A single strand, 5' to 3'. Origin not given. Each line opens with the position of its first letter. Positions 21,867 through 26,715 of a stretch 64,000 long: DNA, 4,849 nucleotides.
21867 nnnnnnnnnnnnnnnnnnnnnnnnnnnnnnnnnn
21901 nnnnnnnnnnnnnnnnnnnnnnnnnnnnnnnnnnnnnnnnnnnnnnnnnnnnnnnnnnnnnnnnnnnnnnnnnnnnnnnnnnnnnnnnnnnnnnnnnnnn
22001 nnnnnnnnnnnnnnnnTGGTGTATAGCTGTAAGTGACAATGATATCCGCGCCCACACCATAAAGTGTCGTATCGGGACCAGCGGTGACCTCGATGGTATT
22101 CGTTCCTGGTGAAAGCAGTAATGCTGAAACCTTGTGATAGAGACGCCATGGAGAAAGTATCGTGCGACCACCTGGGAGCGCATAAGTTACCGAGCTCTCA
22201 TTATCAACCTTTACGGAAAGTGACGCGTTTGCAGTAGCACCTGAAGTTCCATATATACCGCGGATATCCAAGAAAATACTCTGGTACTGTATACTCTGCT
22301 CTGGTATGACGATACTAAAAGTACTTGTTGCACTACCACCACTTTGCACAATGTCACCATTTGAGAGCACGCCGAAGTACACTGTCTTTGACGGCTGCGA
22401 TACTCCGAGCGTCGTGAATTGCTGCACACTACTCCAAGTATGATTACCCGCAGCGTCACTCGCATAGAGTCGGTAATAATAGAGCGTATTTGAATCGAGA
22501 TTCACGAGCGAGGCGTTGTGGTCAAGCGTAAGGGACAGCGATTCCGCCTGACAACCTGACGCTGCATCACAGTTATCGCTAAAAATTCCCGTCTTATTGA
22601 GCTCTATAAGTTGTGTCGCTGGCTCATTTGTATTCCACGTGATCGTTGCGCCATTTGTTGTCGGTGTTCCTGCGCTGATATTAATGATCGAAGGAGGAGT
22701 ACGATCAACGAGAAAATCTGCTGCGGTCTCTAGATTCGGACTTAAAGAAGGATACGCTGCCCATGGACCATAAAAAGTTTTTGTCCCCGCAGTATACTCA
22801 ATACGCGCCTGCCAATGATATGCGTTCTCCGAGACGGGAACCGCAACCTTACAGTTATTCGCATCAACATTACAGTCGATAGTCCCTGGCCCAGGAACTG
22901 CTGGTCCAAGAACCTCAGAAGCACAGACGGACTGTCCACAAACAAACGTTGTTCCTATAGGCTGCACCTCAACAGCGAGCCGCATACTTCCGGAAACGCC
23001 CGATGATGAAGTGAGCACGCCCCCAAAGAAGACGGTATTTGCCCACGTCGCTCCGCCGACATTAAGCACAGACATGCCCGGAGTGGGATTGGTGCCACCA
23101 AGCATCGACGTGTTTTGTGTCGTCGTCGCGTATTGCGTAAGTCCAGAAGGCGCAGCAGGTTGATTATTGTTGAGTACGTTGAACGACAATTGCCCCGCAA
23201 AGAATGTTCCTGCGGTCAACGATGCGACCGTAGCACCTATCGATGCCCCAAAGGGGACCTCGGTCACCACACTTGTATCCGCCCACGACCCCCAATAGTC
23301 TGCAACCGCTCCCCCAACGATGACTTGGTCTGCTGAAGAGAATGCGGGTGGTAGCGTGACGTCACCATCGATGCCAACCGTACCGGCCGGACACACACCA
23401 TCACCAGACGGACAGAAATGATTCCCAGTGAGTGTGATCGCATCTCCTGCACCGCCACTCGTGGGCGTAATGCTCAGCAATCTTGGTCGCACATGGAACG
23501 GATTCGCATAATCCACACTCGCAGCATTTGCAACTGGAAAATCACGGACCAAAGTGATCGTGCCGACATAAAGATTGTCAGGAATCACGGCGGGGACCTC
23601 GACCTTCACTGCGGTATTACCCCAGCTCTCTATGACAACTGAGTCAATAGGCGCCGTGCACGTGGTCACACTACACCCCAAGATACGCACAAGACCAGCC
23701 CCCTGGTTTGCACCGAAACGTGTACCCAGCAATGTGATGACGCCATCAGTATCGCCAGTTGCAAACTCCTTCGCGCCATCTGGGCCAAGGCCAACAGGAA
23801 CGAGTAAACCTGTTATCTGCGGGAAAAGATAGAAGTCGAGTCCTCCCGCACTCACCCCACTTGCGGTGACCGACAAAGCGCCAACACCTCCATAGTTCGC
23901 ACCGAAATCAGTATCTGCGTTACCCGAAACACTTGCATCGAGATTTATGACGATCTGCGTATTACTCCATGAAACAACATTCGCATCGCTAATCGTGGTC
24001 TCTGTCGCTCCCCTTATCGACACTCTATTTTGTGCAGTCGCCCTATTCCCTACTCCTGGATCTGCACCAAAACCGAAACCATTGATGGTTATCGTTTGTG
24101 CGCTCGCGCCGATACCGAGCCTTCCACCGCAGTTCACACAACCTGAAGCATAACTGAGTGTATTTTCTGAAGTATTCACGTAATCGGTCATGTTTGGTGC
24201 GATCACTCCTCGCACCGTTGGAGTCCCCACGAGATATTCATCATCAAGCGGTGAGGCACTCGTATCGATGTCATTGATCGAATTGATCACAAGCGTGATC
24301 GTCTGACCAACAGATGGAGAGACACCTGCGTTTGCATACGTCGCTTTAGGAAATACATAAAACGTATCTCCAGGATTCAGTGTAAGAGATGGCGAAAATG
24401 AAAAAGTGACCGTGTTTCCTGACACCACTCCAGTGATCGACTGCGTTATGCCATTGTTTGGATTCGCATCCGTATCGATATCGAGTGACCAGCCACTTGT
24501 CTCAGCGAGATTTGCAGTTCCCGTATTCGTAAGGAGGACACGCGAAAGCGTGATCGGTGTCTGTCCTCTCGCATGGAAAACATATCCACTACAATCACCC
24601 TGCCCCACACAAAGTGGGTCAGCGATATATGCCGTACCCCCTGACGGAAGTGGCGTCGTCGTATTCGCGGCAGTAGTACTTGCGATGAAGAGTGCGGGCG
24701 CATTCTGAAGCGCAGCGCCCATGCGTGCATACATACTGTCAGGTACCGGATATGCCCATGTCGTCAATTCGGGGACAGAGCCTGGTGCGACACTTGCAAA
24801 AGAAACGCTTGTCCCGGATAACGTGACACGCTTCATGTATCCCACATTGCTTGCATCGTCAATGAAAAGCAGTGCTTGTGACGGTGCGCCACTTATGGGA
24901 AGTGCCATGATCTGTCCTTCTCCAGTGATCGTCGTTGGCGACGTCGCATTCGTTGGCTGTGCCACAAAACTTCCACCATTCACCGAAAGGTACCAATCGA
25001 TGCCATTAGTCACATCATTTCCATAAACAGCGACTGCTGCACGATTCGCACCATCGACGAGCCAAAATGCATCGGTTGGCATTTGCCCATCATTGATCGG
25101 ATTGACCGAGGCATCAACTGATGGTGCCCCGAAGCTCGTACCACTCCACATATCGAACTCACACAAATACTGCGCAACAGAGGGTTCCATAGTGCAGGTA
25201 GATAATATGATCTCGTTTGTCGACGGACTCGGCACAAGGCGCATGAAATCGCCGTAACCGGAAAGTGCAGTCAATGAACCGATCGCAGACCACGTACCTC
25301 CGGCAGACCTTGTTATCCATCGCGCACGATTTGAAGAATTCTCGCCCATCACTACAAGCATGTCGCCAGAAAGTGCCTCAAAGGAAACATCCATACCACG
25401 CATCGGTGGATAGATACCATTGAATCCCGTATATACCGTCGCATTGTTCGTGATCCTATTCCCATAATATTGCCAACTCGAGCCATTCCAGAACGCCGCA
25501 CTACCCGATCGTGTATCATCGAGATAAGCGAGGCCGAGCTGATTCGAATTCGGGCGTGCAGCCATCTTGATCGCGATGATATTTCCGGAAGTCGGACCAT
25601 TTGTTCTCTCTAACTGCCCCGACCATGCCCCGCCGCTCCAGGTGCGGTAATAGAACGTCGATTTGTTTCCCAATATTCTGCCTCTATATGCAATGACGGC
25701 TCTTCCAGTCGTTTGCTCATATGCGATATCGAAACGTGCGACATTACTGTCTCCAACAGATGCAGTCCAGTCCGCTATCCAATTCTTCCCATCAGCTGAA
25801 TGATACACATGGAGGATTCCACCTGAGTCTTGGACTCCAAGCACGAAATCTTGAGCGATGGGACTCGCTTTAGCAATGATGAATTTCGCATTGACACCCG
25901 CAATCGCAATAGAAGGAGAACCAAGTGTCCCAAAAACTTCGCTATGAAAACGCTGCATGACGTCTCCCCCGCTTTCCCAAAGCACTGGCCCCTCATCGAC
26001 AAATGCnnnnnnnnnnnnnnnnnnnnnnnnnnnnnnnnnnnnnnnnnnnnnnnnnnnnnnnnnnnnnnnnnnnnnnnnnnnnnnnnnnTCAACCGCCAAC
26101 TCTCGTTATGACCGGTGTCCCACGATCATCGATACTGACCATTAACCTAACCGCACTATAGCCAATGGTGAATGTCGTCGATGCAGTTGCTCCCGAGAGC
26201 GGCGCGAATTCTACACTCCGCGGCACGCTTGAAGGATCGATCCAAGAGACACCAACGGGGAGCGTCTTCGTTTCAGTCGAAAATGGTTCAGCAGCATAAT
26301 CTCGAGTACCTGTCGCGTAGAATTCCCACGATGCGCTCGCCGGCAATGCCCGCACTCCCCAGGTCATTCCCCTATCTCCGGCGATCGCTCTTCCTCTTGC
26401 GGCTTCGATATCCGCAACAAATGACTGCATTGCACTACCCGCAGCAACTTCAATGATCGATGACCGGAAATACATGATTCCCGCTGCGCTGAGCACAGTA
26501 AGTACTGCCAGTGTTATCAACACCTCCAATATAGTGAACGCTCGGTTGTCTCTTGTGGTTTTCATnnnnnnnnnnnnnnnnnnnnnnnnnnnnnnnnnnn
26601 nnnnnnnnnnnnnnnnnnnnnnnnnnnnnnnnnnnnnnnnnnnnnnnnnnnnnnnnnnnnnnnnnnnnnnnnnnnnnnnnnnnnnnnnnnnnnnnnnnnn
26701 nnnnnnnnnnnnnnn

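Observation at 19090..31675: Pseudopilin operon embedding a 1354-aa Cys-rich IPT/FN3 giant and two more secreted or membrane proteins: candidate pilus-tip adhesin module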

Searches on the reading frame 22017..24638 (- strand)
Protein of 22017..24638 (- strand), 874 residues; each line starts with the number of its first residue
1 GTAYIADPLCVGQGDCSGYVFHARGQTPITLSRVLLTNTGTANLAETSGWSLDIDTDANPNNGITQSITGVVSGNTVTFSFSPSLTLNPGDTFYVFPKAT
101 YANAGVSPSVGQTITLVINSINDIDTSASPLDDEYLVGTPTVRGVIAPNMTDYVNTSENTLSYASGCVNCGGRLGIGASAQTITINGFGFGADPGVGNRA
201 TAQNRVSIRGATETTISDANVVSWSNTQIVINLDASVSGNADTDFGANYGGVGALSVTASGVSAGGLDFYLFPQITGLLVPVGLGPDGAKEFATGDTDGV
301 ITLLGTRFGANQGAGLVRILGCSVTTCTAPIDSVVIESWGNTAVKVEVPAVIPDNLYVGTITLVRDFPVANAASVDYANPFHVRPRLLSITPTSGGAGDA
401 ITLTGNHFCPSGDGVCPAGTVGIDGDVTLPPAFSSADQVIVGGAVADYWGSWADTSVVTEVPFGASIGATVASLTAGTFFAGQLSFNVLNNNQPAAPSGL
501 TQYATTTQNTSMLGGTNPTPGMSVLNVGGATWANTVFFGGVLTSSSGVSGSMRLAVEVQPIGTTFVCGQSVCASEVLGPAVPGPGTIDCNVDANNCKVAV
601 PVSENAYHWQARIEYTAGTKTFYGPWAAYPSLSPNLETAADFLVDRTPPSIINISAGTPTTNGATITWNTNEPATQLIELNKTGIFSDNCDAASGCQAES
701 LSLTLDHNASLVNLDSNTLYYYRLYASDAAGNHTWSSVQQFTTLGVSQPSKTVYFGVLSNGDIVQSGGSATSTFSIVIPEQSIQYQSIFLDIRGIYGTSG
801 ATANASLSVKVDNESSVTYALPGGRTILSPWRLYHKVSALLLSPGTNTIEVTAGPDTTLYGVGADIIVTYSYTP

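Call 56: predict_structure(alignment_id=A4)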
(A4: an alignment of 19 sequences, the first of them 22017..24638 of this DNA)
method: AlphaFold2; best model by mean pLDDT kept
length: 874 residues; sequences in the alignment: 19
mean_pLDDT: 83.6   pTM: 0.46
mean pLDDT of the five models: 83.6, 82.4, 80.6, 79.7, 78.3
residues with pLDDT >= 90: 275; 70-90: 484; 50-70: 105; < 50: 10
segments of 3 or more residues with pLDDT < 50: 516-519
pLDDT, mean of each block of 10 residues (from residue 1): 58 73 82 90 87 86 86 91 86 86 76 84 81 66 83 90 81 87 91 76 84 88 92 90 85 89 86 89 82 79 86 76 59 82 86 71 76 80 88 88 87 65 60 72 87 89 86 88 89 84 70 52 83 91 82 93 82 89 90 91 92 87 88 59 90 87 90 90 81 74 90 89 90 90 78 87 87 88 88 91 87 90 88 91 89 92 92 78
secondary structure, 60 per line:
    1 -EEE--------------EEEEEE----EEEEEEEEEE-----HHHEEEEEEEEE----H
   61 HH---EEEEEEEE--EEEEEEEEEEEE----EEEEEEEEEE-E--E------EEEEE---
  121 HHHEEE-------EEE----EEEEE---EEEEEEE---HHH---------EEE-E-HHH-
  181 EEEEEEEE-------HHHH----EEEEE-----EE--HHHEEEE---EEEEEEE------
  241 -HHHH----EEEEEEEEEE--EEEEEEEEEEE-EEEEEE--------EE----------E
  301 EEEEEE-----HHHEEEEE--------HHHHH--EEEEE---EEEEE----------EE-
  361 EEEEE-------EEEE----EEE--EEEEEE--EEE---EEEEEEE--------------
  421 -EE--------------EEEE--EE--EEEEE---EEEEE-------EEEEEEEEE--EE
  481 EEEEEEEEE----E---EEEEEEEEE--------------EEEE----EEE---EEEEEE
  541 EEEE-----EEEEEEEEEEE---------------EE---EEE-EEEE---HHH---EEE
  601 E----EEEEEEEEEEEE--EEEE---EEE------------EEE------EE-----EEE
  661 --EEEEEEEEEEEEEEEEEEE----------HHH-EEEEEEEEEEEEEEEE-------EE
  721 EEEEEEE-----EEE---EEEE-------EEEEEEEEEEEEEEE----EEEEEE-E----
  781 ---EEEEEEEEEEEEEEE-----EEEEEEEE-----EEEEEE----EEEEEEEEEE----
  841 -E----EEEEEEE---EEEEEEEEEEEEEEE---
elements in order (helices of 4 or more, strands of 3 or more residues): E2-4 E19-24 E29-38 E47-55 E66-73 E76-87 E92-101 E113-117 E124-126 E134-136 E141-145 E149-155 E171-173 E181-188 H196-199 E204-208 E221-224 E228-234 H242-245 E250-259 E262-272 E274-279 E300-306 E315-319 H328-332 E335-339 E343-347 E361-365 E373-376 E381-383 E386-391 E394-396 E400-406 E438-441 E448-452 E456-460 E468-476 E479-489 E498-506 E521-524 E529-531 E535-544 E550-560 E581-583 E585-588 E598-601 E606-617 E620-623 E627-629 E642-644 E658-660 E663-681 E696-711 E719-727 E733-735 E739-742 E750-764 E769-774 E784-798 E804-811 E817-822 E827-836 E847-853 E857-871

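Call 60: fold_search(model_id=the predicted structure, library=pdb)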
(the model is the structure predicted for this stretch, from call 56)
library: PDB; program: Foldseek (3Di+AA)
matches with E <= 10: 1771; with E <= 0.001: 231
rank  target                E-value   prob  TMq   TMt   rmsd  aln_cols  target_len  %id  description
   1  9ba4_A                1.8e-13  1.00  0.16  0.14  33.5      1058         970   12  Full-length cross-linked Contactin 2 (CNTN2) (released 2024-07-17)
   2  4lnv_A                5.2e-12  1.00  0.11  0.08  58.6       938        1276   10  Crystal Structure of TEP1s (released 2013-07-24)
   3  4d94_A                1.3e-11  1.00  0.10  0.08  57.9       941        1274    9  Crystal Structure of TEP1r (released 2012-10-17)
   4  2pn5_A                1.5e-11  1.00  0.10  0.08  57.5       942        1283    9  Crystal Structure of TEP1r (released 2007-07-24)
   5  6iaa_A                2.2e-11  1.00  0.12  0.12  44.1       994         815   10  hRobo2 ectodomain (released 2019-03-13)
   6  4pbx                  1.8e-10  1.00  0.13  0.17  24.8       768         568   11  Crystal structure of the six N-terminal domains of human receptor protein tyrosine phosphatase sigma (released 2014-11-12)
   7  8v2b_C                4.1e-10  1.00  0.13  0.15  27.2       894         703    8  Cryo-EM structure of mouse type II OSM receptor complex: model for full extracellular assembly (released 2024-11-20)
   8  7q1y_A                5.9e-10  1.00  0.10  0.07  59.9       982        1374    7  X-ray structure of human A2ML1 (released 2022-04-20)
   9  8wa2_D                8.2e-10  1.00  0.18  0.12  25.6      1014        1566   12  cryo-EM structure of native mastigonemes isolated from Chlamydomonas reinhardtii at 3.0 angstrom resolution (released 2024-04-10)
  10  8v29_C                1.9e-09  1.00  0.17  0.19  27.7       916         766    8  Cryo-EM structure of human type I OSM receptor complex: model for full extracellular assembly (released 2024-11-20)
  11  8x80_A                2.3e-09  1.00  0.19  0.21  25.4       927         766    8  Structure of leptin-LepR trimer with a small gap (released 2024-08-07)
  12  8dh8_A                2.5e-09  1.00  0.18  0.21  26.8       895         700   10  Leptin-bound leptin receptor complex-full ECD (released 2023-04-19)
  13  4yfg_A                3.5e-09  1.00  0.13  0.19  20.9       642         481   10  Crystal structure of PTP delta meA3/meB minus variant Ig1-Fn1 (released 2015-05-06)
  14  9u62_E                4.9e-09  1.00  0.11  0.08  58.3      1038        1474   10  AP pathways C3 convertase C3bBbP and C3 complex (released 2026-01-14)
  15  7q61_A                9.9e-09  1.00  0.11  0.09  60.0       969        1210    8  Structure of TEV conjugated A2ML1 (A2ML1-TC) (released 2022-04-20)
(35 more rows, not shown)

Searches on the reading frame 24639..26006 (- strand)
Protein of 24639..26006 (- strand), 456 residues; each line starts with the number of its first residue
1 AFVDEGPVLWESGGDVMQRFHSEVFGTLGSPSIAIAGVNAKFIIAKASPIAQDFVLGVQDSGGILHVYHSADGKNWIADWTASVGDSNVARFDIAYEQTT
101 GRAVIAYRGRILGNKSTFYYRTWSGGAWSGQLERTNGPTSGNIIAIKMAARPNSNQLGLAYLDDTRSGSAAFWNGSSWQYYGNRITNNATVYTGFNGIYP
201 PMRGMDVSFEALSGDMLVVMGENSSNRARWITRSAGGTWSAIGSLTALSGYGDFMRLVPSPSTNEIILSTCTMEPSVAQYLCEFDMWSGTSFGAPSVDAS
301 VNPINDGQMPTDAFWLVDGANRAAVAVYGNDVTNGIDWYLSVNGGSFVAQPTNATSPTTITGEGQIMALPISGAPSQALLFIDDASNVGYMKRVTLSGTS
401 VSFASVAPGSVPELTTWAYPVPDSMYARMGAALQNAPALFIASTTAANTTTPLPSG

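Call 40: predict_structure(alignment_id=A2)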
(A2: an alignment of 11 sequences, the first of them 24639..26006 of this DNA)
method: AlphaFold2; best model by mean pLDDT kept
length: 456 residues; sequences in the alignment: 11
mean_pLDDT: 78.5   pTM: 0.84
mean pLDDT of the five models: 78.5, 77.9, 75.8, 74.2, 72.8
residues with pLDDT >= 90: 156; 70-90: 177; 50-70: 83; < 50: 40
segments of 3 or more residues with pLDDT < 50: 196-199, 417-425, 436-456
pLDDT, mean of each block of 10 residues (from residue 1): 69 80 70 85 84 88 91 88 80 91 93 91 90 90 89 93 86 93 81 51 82 94 72 95 83 83 91 68 89 84 63 89 88 77 91 65 70 82 67 87 69 50 52 53 33 31
secondary structure, 60 per line:
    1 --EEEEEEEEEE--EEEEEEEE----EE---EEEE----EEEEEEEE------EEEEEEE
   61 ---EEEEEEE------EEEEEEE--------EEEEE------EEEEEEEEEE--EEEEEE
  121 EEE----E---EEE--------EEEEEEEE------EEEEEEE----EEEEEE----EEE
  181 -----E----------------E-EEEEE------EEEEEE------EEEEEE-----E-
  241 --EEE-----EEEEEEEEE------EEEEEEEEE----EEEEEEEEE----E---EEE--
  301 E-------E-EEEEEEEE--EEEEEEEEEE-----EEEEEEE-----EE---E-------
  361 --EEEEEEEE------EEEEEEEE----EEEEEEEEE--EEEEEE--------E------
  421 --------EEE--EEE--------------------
elements in order: E3-12 E15-22 E32-35 E40-47 E54-60 E64-70 E77-83 E92-96 E103-112 E115-123 E132-134 E143-150 E157-163 E168-173 E178-180 E205-209 E216-221 E228-233 E243-245 E251-259 E266-274 E279-287 E296-298 E311-318 E321-330 E336-342 E363-370 E377-384 E389-397 E400-405 E429-431 E434-436

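Call 44: fold_search(model_id=the predicted structure, library=pdb)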
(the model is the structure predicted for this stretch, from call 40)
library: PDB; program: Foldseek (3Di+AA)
matches with E <= 10: 1341; with E <= 0.001: 627
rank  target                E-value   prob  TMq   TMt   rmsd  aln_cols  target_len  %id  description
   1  6t96                  2.5e-09  1.00  0.47  0.58   7.8       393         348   12  Photorhabdus laumondii subsp. laumondii lectin PLL3 (released 2019-12-25)
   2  6rg2_A                3.7e-09  1.00  0.48  0.60   7.6       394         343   11  Photorhabdus laumondii lectin PLL2 in complex with 3-O-methyl-D-glucose (released 2020-07-01)
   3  6gxr                  3.9e-09  1.00  0.50  0.61   7.4       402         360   14  Crystal structure of BP39L lectin from Burkholderia pseudomallei at 1.7 A resolution (released 2019-12-04)
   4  8q83_A                4.1e-09  1.00  0.46  0.58   7.7       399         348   12  Photorhabdus laumondii lectin PLL5 in complex with alpha-methyl-fucoside (released 2025-03-05)
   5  8q83_D                4.3e-09  1.00  0.49  0.62   7.3       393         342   11  Photorhabdus laumondii lectin PLL5 in complex with alpha-methyl-fucoside (released 2025-03-05)
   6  5mxe                  4.7e-09  1.00  0.48  0.61   7.5       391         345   11  Photorhabdus asymbiotica lectin (PHL) in free form (released 2017-08-09)
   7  6rgr                  4.9e-09  1.00  0.48  0.61   7.2       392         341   11  Photorhabdus asymbiotica lectin PHL in complex with L-rhamnose (released 2020-07-01)
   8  8q83_B                5.2e-09  1.00  0.47  0.59   7.6       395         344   11  Photorhabdus laumondii lectin PLL5 in complex with alpha-methyl-fucoside (released 2025-03-05)
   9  5mxg_A                9.5e-09  1.00  0.49  0.61   7.4       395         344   11  Photorhabdus asymbiotica lectin (PHL) in complex with blood group H trisaccharide (released 2017-08-09)
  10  5mxf                  1.0e-08  1.00  0.49  0.61   7.7       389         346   11  Photorhabdus asymbiotica lectin (PHL) in complex with alpha-methyl fucoside (released 2017-08-09)
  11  6rg2_B                1.3e-08  1.00  0.47  0.58   7.7       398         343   11  Photorhabdus laumondii lectin PLL2 in complex with 3-O-methyl-D-glucose (released 2020-07-01)
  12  6fhx_A                1.4e-08  1.00  0.46  0.58   7.8       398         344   11  Photorhabdus asymbiotica lectin (PHL) in complex with synthetic C-fucoside (released 2019-01-30)
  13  8q7u                  1.7e-08  1.00  0.49  0.61   7.5       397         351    9  Photorhabdus laumondii lectin PLL in complex with alpha-methyl-fucoside (released 2025-03-05)
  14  6fhy_A                1.7e-08  1.00  0.47  0.59   7.8       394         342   11  Photorhabdus asymbiotica lectin (PHL) in complex with synthetic C-fucoside (released 2019-01-30)
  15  5mxh                  2.1e-08  1.00  0.48  0.60   7.6       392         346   11  Photorhabdus asymbiotica lectin (PHL) in complex with D-galactose (released 2017-08-09)
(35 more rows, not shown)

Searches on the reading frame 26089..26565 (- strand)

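Call 4: search_protein_families(library=pfam, max_evalue=0.1, proteins=[window:26089-26565:-])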
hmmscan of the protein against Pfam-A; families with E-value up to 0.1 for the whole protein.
window:26089-26565:- (158 aa): 2 families
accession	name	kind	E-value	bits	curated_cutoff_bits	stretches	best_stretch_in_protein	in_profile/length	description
PF07963.17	N_methyl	-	9.6e-06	25.4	21.2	1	5-28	2-25/27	Prokaryotic N-terminal methylation motif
PF12019.13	GspH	-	0.00067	20.6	21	1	45-139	1-98/108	Type II transport protein GspH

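Call 6: search_protein_families(library=ncbifam, max_evalue=0.05, proteins=[window:26089-26565:-])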
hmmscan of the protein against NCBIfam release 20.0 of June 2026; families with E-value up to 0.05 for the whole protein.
window:26089-26565:- (158 aa): 5 families
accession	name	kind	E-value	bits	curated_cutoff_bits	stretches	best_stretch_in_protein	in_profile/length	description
NF040982.1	ComGD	equivalog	1.7e-05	25.2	70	1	7-65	1-59/139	competence type IV pilus minor pilin ComGD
TIGR01708.2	typeII_sec_gspH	equivalog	2.8e-05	24.2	80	1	8-93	2-83/169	type II secretion system minor pseudopilin GspH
TIGR02532.1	IV_pilin_GFxxxE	domain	3.9e-05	23.3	16.3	1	8-29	2-23/24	prepilin-type N-terminal cleavage/methylation domain-containing protein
NF007862.0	PRK10574.1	equivalog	0.00091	19.4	138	1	7-51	4-48/145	prepilin peptidase-dependent pilin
NF007800.0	PRK10506.1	equivalog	0.027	14.3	158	1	4-33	5-34/163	prepilin peptidase-dependent protein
